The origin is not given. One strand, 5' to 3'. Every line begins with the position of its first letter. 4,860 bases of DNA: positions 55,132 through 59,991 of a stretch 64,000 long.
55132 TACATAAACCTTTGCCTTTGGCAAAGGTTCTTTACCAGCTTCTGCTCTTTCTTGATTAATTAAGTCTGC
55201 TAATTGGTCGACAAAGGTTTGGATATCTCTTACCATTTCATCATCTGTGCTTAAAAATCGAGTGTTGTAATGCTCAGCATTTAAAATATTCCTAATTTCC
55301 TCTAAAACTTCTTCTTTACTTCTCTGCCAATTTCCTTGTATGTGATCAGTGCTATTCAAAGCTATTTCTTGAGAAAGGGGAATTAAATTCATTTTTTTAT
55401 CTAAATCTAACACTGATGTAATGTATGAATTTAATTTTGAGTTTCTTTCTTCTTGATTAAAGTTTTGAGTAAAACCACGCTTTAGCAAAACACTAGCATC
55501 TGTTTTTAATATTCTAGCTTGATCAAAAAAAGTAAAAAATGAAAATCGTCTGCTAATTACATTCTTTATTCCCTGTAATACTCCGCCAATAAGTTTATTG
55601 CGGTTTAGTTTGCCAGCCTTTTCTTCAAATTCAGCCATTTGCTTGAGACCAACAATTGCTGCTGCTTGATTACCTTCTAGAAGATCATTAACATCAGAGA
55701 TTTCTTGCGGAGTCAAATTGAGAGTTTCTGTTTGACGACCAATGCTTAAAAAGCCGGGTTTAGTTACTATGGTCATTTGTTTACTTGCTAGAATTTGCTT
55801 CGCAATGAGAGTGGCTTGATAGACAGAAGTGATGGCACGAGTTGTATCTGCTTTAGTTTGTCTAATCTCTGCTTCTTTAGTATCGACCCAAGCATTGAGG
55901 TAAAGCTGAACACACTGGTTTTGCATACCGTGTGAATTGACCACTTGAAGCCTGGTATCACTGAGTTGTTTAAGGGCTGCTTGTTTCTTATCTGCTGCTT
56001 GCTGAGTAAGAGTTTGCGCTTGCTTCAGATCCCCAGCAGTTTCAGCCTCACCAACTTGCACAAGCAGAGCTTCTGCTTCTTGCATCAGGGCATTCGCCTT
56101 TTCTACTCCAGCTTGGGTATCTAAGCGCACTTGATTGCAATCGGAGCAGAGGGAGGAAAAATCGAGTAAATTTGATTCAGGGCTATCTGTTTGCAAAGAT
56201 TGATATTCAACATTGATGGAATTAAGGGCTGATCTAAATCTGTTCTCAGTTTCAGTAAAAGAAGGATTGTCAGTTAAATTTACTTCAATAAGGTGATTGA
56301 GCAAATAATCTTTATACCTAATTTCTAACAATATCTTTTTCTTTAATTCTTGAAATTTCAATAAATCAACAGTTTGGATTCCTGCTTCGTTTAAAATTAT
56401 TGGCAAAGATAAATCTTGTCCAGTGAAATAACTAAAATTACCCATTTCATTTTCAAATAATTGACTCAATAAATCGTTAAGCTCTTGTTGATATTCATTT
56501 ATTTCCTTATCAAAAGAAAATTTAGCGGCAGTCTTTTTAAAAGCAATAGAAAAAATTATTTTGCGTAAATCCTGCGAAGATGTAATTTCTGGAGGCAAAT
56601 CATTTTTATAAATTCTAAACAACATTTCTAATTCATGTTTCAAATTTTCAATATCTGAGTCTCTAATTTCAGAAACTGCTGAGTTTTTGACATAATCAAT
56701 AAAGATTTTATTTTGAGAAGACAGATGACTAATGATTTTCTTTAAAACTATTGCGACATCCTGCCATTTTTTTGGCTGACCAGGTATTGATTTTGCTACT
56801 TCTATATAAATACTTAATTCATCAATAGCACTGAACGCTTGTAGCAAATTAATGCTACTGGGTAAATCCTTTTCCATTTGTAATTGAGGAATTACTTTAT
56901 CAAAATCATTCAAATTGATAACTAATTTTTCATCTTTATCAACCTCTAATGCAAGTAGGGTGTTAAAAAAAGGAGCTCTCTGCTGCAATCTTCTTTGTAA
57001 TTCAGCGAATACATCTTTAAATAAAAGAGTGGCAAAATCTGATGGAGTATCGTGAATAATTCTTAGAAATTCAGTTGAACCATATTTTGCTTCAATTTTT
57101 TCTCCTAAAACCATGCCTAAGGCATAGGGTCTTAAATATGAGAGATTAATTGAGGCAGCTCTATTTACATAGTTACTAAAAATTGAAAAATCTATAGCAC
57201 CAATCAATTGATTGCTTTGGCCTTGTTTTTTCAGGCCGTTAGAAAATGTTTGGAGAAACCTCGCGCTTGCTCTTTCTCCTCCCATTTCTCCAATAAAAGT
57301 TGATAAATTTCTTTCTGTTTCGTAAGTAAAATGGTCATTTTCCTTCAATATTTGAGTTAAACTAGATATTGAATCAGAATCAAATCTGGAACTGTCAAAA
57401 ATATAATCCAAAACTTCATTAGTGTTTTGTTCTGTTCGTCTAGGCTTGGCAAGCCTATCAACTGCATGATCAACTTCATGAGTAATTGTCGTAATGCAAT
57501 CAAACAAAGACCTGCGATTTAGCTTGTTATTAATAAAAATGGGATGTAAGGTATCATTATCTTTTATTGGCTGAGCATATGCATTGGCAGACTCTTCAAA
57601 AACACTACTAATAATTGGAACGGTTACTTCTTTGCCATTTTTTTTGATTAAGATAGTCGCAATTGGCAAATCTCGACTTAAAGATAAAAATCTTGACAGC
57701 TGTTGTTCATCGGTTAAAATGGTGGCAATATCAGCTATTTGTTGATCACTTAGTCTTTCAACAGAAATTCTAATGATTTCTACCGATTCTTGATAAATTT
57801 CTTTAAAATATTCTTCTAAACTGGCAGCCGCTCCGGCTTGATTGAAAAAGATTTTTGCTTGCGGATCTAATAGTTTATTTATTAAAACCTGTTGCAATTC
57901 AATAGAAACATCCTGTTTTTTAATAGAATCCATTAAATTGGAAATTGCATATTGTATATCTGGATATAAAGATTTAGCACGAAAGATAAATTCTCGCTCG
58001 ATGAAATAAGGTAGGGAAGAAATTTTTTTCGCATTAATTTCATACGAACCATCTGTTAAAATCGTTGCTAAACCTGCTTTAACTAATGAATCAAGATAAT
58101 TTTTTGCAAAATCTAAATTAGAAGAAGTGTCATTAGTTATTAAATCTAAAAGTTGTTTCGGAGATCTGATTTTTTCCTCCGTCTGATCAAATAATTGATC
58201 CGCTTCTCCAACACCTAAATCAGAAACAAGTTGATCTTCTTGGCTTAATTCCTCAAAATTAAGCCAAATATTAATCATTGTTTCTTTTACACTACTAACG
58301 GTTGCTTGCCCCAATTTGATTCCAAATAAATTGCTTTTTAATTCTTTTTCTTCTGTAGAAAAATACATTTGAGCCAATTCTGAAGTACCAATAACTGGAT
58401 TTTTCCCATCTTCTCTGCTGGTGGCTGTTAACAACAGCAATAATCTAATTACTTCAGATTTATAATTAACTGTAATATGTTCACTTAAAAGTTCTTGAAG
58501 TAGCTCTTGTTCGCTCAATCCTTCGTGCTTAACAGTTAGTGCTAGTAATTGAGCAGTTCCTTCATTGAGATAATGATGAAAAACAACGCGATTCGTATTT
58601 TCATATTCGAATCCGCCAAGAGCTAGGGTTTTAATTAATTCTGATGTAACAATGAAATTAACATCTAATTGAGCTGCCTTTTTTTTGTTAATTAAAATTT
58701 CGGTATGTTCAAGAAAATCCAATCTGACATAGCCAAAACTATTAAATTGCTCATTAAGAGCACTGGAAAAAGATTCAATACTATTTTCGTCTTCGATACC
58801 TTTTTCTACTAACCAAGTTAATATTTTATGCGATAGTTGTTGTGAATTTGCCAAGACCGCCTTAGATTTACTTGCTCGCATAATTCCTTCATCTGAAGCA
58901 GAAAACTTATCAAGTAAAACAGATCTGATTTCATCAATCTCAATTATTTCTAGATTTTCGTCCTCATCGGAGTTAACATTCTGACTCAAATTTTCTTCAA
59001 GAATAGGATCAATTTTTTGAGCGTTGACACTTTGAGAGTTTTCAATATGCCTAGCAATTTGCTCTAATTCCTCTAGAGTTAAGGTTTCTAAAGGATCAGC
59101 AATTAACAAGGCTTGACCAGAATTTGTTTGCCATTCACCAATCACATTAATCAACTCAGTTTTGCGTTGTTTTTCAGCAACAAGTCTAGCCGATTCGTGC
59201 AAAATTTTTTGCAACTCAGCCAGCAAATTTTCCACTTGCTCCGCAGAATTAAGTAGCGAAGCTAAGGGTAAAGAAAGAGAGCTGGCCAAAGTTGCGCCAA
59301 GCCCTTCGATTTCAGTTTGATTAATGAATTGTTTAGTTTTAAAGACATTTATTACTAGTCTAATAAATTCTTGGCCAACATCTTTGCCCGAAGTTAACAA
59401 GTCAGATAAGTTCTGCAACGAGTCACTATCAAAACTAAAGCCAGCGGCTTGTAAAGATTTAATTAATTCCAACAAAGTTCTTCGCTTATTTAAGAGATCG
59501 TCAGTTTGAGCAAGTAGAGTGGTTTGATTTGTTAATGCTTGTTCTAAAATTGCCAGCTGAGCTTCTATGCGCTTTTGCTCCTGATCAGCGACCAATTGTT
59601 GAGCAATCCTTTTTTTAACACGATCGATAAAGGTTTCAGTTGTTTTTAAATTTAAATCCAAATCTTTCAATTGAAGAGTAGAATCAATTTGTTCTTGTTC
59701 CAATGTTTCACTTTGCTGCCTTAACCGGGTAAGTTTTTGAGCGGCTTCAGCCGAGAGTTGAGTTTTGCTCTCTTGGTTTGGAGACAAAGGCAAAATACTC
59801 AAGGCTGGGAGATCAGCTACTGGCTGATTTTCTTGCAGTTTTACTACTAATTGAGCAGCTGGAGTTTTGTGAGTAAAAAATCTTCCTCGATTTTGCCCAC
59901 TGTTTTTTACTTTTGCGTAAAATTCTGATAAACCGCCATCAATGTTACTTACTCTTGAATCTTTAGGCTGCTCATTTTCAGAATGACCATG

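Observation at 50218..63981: Giant (>=4587 aa) single-ORF signalling protein combining FHA, PPP phosphatase, zincin motifs and an ABC1/UbiB kinase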

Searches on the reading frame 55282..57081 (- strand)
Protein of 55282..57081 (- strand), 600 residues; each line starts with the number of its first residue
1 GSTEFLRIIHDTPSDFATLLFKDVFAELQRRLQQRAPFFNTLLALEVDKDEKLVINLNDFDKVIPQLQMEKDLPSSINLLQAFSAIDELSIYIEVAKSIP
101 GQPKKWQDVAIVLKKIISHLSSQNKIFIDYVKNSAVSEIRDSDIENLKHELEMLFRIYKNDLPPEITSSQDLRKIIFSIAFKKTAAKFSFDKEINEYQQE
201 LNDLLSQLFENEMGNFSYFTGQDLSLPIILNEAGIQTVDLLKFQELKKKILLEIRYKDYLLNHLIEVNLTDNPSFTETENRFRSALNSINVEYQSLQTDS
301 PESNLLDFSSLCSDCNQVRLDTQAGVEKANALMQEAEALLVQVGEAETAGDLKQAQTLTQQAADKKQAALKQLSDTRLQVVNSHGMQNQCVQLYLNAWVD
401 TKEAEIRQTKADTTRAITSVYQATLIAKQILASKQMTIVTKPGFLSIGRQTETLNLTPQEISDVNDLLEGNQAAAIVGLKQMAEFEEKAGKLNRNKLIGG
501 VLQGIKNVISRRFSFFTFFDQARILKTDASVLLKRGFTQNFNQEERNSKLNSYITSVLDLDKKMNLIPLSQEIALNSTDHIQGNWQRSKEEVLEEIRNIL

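Call 11: search_protein_families(library=pfam, proteins=[window:55282-57081:-], max_evalue=5)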
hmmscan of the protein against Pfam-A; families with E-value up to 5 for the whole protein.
window:55282-57081:- (600 aa): 1 family
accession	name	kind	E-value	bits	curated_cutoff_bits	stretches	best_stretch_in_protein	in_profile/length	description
PF09385.16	HisK_N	-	0.56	10.6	24.4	1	114-189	2-76/129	Histidine kinase N terminal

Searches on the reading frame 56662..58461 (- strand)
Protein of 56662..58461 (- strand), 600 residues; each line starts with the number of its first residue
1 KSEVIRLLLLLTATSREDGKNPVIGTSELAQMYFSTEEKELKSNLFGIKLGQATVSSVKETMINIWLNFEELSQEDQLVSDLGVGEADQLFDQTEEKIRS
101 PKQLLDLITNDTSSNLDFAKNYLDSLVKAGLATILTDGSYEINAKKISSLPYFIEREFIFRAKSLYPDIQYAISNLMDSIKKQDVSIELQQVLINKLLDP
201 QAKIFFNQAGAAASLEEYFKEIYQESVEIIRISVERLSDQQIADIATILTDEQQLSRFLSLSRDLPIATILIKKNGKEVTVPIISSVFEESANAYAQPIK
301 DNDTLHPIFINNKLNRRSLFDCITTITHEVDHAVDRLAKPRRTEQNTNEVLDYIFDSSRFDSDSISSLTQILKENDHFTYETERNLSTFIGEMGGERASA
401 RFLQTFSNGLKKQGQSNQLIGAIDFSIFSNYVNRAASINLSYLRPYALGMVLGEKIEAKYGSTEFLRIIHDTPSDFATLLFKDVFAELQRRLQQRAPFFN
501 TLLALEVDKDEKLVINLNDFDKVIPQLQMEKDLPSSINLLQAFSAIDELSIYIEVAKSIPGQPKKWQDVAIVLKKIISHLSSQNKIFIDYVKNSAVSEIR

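Call 11: search_protein_families(library=pfam, proteins=[window:56662-58461:-], max_evalue=5)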
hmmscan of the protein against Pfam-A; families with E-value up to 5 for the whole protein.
window:56662-58461:- (600 aa): 0 families

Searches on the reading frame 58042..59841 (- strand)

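Call 11: search_protein_families(library=pfam, proteins=[window:58042-59841:-], max_evalue=5)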
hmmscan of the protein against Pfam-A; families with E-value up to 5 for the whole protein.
window:58042-59841:- (600 aa): 2 families
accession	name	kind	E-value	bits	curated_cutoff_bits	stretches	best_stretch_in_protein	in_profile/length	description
PF02881.24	SRP54_N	-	0.16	12.7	22.4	1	37-89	5-66/75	SRP54-type protein, helical bundle domain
PF10209.14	DUF2340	-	3.2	8.6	25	0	56-110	17-71/120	Uncharacterized conserved protein (DUF2340)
